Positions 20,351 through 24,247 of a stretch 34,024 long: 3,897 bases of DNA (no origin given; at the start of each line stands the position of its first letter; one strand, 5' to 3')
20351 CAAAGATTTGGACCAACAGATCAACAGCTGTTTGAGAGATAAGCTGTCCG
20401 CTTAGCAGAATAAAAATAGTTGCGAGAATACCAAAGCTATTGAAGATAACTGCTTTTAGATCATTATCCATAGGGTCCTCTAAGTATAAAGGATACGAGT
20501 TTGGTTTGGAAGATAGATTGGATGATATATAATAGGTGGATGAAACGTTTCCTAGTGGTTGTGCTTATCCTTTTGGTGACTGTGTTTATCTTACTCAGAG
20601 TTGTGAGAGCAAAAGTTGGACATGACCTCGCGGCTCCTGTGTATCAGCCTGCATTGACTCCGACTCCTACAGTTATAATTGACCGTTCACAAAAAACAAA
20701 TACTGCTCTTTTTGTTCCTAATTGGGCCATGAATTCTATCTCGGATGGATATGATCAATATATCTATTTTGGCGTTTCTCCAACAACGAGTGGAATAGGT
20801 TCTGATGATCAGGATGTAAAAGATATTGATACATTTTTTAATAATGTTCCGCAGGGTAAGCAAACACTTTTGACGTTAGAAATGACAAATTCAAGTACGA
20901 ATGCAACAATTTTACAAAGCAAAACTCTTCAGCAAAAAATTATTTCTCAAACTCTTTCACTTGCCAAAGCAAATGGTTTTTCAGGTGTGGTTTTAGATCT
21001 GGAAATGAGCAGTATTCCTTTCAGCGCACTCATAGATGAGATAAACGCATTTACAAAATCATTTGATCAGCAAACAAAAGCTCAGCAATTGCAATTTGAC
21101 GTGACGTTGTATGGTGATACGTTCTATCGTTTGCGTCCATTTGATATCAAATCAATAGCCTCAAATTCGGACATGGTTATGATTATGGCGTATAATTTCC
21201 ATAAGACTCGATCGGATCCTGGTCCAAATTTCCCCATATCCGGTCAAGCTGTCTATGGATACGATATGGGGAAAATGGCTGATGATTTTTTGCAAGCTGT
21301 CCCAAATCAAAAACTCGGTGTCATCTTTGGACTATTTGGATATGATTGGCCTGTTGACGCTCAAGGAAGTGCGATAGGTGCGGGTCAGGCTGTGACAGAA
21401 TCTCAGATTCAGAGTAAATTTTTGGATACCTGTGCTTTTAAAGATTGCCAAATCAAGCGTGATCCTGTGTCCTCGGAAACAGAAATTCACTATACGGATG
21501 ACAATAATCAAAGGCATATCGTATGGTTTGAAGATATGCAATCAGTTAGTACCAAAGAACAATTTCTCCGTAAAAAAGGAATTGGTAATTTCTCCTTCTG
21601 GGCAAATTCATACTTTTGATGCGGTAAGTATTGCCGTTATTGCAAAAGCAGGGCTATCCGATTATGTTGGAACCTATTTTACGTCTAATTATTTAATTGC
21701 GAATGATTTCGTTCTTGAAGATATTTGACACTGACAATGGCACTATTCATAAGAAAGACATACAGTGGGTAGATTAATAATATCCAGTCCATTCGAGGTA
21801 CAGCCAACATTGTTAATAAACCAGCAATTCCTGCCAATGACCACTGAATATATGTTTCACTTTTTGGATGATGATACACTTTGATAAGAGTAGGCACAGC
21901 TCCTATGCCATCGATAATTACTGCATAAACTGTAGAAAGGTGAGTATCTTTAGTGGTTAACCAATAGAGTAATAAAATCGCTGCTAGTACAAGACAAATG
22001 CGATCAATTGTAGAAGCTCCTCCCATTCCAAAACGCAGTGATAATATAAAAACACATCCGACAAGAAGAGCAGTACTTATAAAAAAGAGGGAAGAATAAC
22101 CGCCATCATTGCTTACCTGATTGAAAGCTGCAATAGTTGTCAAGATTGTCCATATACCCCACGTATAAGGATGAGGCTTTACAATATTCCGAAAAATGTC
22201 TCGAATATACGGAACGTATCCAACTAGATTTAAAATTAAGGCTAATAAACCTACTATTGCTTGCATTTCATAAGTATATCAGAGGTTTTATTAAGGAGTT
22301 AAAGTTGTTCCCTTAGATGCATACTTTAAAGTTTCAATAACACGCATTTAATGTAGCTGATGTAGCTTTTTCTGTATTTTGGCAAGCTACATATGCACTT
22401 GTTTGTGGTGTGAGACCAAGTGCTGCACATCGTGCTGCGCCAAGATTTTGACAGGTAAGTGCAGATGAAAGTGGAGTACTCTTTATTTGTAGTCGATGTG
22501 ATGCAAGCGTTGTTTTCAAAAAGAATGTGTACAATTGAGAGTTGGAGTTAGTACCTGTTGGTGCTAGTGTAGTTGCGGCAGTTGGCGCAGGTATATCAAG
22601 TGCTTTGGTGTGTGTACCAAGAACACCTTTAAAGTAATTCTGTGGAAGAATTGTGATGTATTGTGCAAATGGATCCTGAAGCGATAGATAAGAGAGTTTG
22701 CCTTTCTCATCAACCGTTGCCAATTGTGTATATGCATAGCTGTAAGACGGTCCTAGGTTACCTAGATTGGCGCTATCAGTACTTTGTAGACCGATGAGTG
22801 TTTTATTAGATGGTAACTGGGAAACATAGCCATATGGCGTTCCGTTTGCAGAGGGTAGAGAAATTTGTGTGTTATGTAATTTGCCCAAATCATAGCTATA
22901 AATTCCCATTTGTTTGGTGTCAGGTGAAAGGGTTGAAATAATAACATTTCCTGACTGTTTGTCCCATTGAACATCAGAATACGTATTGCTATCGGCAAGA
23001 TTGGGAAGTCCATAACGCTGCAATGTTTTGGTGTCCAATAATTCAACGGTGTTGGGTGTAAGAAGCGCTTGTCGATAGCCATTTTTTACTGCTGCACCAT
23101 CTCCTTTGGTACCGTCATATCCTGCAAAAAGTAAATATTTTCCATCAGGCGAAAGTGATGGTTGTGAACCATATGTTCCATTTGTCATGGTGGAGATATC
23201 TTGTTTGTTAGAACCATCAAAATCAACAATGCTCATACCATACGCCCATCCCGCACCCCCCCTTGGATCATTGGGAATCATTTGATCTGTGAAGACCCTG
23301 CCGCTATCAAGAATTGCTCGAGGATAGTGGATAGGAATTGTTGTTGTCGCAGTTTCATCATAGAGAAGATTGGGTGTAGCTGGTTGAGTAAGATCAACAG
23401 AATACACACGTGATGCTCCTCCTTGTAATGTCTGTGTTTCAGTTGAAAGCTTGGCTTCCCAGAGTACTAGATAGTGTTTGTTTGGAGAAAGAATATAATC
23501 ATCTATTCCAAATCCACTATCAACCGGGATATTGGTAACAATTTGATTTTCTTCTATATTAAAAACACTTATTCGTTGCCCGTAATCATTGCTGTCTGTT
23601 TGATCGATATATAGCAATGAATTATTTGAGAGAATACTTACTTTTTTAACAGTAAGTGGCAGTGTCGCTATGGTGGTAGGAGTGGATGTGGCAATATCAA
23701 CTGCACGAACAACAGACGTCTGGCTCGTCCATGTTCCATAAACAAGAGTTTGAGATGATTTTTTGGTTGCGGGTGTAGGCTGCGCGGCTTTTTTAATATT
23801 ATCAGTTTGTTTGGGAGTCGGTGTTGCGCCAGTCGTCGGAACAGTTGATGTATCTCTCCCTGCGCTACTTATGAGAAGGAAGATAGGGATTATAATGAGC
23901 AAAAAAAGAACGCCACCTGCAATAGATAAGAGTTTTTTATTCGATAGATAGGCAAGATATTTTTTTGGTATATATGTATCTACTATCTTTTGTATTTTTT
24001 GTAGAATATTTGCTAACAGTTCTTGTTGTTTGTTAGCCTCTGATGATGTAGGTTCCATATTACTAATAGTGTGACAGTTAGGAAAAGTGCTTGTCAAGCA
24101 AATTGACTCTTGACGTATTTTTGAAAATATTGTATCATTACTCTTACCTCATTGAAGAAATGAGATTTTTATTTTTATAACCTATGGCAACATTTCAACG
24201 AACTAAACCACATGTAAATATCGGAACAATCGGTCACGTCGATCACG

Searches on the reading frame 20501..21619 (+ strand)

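Call 43: search_protein_families(library=pfam, proteins=[window:20501-21619:+], max_evalue=0.01)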
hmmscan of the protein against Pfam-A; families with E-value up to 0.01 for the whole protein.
window:20501-21619:+ (372 aa): 2 families
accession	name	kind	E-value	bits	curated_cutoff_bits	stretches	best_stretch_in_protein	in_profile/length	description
PF00704.34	Glyco_hydro_18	-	7.7e-19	68.9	29.6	1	130-369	76-314/317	Glycosyl hydrolases family 18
PF03644.19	Glyco_hydro_85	-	0.0014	18.6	22.2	0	127-204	62-141/302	Glycosyl hydrolase family 85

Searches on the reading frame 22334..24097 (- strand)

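Call 43: search_protein_families(library=pfam, proteins=[window:22334-24097:-], max_evalue=0.01)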
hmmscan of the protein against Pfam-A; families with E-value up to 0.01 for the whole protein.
window:22334-24097:- (587 aa): 1 family
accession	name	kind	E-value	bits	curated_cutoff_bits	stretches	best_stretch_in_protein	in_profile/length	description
PF07676.18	PD40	-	0.00056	20.3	20.9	1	304-327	4-28/38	WD40-like Beta Propeller Repeat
